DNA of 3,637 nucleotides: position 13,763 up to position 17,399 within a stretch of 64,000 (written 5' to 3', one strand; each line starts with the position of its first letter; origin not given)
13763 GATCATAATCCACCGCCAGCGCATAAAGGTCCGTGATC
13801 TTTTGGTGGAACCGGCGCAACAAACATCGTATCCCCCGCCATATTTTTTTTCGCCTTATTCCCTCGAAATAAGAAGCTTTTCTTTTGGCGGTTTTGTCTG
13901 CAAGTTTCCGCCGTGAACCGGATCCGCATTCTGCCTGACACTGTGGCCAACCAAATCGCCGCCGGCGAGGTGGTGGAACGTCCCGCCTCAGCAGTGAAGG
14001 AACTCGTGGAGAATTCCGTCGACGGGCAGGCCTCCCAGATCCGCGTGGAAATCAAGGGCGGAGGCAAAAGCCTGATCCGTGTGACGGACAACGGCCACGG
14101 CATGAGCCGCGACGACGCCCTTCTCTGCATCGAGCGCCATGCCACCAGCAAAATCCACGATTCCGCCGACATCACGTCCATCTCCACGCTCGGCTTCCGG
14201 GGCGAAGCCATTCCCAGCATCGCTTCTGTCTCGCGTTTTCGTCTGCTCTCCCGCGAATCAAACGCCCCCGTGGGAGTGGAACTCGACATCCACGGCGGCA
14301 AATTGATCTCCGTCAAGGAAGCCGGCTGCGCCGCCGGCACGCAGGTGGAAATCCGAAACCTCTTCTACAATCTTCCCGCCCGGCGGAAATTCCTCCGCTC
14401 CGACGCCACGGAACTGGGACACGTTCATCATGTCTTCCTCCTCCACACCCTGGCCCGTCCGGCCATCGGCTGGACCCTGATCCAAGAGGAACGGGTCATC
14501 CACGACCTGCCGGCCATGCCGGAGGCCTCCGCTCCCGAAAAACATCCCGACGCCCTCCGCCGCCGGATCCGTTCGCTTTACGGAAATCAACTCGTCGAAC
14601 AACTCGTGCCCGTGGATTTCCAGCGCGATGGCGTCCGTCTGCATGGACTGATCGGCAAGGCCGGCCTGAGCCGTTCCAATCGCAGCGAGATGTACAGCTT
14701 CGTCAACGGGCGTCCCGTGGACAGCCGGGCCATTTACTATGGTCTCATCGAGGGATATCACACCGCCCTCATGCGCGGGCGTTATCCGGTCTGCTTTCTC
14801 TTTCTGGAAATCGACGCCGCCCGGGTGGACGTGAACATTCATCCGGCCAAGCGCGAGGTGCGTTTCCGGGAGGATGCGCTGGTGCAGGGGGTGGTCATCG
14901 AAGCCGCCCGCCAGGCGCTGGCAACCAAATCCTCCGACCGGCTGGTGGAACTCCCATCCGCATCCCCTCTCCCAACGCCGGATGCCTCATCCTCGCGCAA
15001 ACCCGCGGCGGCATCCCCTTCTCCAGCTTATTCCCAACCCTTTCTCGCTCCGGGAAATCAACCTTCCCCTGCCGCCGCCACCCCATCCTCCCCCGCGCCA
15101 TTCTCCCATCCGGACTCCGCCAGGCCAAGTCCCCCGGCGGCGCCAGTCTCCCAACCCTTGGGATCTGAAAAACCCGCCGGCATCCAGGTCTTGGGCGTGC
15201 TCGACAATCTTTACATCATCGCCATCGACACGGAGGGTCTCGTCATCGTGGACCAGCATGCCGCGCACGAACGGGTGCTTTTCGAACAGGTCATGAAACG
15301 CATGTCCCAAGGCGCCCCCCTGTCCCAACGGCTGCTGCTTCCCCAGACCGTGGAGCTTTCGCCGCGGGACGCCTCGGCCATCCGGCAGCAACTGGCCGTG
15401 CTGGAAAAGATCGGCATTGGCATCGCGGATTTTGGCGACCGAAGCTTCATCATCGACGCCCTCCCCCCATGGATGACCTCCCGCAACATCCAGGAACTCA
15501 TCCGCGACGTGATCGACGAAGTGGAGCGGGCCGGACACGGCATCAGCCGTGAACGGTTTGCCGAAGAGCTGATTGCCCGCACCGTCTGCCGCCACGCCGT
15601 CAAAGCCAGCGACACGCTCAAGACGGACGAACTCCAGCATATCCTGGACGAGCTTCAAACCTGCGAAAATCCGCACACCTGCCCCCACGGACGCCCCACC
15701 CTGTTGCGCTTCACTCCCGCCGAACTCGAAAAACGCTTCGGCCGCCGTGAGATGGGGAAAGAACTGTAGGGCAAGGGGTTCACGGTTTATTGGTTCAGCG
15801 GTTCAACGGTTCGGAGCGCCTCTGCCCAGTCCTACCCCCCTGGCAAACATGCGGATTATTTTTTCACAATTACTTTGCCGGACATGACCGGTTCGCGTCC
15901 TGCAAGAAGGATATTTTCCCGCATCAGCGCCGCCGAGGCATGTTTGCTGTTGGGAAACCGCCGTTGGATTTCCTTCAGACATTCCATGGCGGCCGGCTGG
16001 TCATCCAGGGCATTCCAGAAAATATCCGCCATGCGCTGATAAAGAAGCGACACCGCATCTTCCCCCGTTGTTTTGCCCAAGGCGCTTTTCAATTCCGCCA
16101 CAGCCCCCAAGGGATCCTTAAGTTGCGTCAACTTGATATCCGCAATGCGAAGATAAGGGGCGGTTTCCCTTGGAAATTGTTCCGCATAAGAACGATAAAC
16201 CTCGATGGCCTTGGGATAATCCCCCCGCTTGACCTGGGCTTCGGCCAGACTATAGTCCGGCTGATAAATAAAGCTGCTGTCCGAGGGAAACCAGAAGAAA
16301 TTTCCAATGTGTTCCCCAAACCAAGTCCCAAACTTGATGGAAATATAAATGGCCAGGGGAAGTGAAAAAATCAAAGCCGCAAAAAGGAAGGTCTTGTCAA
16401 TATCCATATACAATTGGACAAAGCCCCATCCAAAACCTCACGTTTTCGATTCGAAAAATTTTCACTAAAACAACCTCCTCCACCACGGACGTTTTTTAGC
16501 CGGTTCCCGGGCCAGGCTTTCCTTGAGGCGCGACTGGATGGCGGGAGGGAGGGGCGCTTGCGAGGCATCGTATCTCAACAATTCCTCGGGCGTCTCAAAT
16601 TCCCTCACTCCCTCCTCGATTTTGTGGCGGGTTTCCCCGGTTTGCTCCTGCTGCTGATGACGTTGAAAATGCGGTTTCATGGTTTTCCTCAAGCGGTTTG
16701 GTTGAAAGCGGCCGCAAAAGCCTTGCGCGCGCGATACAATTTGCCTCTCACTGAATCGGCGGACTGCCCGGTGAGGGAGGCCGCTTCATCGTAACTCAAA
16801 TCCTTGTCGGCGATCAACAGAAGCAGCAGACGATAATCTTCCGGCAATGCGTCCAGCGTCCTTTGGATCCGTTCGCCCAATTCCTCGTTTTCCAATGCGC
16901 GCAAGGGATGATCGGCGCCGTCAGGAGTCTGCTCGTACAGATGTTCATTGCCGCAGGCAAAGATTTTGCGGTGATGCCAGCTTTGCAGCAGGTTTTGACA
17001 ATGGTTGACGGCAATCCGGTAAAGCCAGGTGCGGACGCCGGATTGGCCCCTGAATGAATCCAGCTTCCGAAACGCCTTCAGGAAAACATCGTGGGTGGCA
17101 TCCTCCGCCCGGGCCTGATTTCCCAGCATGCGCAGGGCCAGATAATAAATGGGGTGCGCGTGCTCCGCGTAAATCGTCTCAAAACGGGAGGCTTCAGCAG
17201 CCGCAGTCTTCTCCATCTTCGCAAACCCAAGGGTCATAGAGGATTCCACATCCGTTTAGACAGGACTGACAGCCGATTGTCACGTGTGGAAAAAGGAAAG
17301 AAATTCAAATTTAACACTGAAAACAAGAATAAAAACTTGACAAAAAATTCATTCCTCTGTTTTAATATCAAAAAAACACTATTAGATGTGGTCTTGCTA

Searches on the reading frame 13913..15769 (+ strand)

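Call 40: search_protein_families(library=pfam, proteins=[window:13913-15769:+], max_evalue=0.001)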
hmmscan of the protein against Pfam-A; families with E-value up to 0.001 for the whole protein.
window:13913-15769:+ (618 aa): 4 families
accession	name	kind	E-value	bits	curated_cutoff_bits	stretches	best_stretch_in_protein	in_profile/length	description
PF08676.16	MutL_C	-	3.4e-38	131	25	1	427-569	1-142/142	MutL C terminal dimerisation domain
PF01119.25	DNA_mis_repair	-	4.6e-36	123.5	26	1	219-336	1-118/119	DNA mismatch repair protein, C-terminal domain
PF13589.12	HATPase_c_3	-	3e-10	40.7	25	1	25-126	4-105/137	Histidine kinase-, DNA gyrase B-, and HSP90-like ATPase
PF02518.31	HATPase_c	-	7.8e-07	30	26.4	1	23-78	5-63/111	Histidine kinase-, DNA gyrase B-, and HSP90-like ATPase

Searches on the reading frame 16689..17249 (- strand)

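Call 40: search_protein_families(library=pfam, proteins=[window:16689-17249:-], max_evalue=0.001)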
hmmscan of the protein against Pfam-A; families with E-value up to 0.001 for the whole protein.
window:16689-17249:- (186 aa): 2 families
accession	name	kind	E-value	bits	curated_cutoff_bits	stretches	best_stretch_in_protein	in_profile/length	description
PF04542.20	Sigma70_r2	-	2e-15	56.7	24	1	27-89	2-66/71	Sigma-70 region 2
PF08281.18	Sigma70_r4_2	-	1.8e-12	47.1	25.7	1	126-177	2-53/54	Sigma-70, region 4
